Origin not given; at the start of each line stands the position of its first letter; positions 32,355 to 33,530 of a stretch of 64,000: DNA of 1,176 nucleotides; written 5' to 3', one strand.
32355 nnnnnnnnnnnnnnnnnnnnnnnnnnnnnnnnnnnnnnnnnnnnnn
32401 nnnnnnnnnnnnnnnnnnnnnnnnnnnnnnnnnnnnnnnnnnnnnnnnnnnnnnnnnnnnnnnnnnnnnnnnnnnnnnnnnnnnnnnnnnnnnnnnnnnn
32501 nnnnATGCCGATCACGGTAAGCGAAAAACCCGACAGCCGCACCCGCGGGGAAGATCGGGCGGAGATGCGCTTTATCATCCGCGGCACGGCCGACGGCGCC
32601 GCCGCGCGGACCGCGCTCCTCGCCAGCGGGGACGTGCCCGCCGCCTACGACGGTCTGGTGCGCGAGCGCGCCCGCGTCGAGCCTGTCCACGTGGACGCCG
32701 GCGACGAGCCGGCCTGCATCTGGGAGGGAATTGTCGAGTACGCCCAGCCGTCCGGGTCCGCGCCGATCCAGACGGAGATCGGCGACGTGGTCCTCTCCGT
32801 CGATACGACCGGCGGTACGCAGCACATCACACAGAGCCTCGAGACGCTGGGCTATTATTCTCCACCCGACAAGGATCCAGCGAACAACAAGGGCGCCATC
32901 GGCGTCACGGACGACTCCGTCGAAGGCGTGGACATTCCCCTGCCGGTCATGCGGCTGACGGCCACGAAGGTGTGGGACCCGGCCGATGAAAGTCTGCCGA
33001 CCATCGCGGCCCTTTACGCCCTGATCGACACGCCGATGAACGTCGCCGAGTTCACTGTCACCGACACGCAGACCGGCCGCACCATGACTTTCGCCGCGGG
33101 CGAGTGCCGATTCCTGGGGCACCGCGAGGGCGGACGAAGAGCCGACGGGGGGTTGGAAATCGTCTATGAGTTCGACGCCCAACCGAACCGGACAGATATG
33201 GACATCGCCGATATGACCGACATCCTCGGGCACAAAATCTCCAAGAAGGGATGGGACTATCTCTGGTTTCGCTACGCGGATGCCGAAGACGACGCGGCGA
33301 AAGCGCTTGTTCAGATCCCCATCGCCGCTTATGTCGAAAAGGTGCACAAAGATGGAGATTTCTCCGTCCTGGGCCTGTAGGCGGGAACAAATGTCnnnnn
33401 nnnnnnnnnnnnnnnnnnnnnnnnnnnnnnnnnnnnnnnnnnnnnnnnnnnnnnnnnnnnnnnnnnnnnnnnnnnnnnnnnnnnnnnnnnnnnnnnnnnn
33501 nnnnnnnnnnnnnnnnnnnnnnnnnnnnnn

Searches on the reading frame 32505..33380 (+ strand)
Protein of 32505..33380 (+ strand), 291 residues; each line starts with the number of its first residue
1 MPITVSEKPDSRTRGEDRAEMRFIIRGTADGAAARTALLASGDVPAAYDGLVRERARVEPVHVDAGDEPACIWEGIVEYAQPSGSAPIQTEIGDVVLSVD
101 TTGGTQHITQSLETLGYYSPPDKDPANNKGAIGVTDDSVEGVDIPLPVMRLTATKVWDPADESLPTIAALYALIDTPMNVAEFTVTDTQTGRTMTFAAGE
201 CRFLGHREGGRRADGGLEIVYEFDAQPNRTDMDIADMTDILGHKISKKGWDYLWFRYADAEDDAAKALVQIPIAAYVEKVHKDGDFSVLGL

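Call 8: search_protein_families(library=phrogs, proteins=[window:32505-33380:+], max_evalue=0.001)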
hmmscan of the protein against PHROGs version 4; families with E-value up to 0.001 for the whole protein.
window:32505-33380:+ (291 aa): 0 families

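Call 9: search_protein_families(library=pfam, proteins=[window:32505-33380:+], max_evalue=0.001)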
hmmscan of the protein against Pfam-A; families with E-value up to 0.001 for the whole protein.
window:32505-33380:+ (291 aa): 0 families

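Call 19: find_encoding_contigs(protein=window:32505-33380:+, flank=10000, max_places=10)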
Protein window:32505-33380:+ (291 aa): 17 contigs read that carry it; 10 places shown.
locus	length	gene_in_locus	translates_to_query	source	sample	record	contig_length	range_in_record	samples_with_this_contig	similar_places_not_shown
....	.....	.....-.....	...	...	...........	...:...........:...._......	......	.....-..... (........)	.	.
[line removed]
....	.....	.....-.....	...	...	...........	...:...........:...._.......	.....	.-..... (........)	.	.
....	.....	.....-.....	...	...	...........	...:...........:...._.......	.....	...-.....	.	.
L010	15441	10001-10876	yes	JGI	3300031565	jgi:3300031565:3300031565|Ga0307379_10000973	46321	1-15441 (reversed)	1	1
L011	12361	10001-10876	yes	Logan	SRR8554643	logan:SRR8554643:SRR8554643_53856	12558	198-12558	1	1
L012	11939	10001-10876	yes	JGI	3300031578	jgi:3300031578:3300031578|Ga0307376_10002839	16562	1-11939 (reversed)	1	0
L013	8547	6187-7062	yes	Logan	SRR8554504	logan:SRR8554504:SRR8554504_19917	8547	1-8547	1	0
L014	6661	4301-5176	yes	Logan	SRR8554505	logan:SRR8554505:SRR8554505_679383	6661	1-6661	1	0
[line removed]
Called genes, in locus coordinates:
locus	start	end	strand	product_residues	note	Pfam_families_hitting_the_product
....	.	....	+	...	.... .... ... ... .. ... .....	-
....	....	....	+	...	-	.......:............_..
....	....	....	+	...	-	-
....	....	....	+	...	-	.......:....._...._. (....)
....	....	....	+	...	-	-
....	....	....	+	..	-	-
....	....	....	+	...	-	-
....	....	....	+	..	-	-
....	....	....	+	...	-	-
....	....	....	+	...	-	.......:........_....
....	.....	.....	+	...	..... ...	-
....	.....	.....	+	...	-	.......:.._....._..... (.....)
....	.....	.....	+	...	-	-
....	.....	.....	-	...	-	-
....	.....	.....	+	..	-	-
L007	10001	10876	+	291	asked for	-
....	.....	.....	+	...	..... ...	-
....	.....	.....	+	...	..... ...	-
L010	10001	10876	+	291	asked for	-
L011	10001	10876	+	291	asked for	-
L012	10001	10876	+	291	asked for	-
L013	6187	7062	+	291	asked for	-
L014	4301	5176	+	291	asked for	-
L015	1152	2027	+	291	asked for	-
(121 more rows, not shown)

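Call 21: find_homologous_proteins(query=window:32505-33380:+)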
Query window:32505-33380:+ (291 aa): 1036 proteins with E <= 0.001 among 4886 candidates; the best 120 are listed.
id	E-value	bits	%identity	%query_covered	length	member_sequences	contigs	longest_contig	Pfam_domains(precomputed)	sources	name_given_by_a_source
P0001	9.1e-192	654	100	100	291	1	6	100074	-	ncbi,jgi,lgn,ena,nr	ncbi:MAG TPA: hypothetical protein VM219_09080 [Phycisphaerae bacterium]|nr:hypothetical protein [Ph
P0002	1.3e-84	302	54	100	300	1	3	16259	-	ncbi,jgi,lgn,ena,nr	ncbi:MAG TPA: hypothetical protein VFH53_06035 [Phycisphaerae bacterium]|nr:hypothetical protein [Ph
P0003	2.7e-68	248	50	100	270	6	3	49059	-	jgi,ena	-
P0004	7.6e-68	247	48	99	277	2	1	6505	-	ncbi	-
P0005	8.6e-68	247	50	99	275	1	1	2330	-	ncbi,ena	-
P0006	6.3e-67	244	48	100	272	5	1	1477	-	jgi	-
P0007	1.7e-63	233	48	100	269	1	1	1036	-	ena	-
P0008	5.4e-62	228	45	99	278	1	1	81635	-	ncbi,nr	ncbi:MAG: hypothetical protein BIFFINMI_00626 [Phycisphaerae bacterium]|nr:hypothetical protein [Phy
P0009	1.1e-61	227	46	100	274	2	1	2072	-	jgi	jgi:hypothetical protein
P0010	5.4e-61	224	47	100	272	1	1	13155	-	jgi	-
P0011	6.7e-61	224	47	99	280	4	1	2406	-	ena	-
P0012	1.4e-60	223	46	100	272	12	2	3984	-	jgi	-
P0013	7.7e-60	221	46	100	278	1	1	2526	-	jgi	-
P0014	7.7e-60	221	44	100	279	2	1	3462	-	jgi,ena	-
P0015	8.1e-60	221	45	100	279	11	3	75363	-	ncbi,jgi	jgi:hypothetical protein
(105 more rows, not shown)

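Call 23: find_related_loci(query=A1, collection=metagenome_contigs, flank=7000)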
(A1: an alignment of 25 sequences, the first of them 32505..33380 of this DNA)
Query A1 (291 aa) in metagenome_contigs; peptide patterns used: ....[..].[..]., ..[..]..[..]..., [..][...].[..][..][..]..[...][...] (x = any residue, [..] = any of these).
600 stretches matched a pattern (row limit reached: there are more); 551 encode a relative of the query (tblastn E <= 1e-3); the best 80 are kept; 80 distinct loci.
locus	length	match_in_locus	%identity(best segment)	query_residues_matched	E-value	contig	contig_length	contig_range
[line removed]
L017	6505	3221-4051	48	1-289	6e-75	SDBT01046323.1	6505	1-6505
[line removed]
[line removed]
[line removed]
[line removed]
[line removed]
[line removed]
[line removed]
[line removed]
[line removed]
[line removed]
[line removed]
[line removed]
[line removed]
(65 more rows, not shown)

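Call 99: search_solved_structures(query=A1, max_evalue=0.01)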
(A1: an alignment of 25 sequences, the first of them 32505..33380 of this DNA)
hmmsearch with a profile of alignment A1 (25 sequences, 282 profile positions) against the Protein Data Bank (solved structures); distinct sequences matched with E-value up to 0.01: 0.

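Call 100: search_protein_families(library=ncbifam, proteins=[window:32505-33380:+], max_evalue=0.01)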
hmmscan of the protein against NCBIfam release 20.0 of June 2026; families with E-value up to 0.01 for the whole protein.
window:32505-33380:+ (291 aa): 0 families
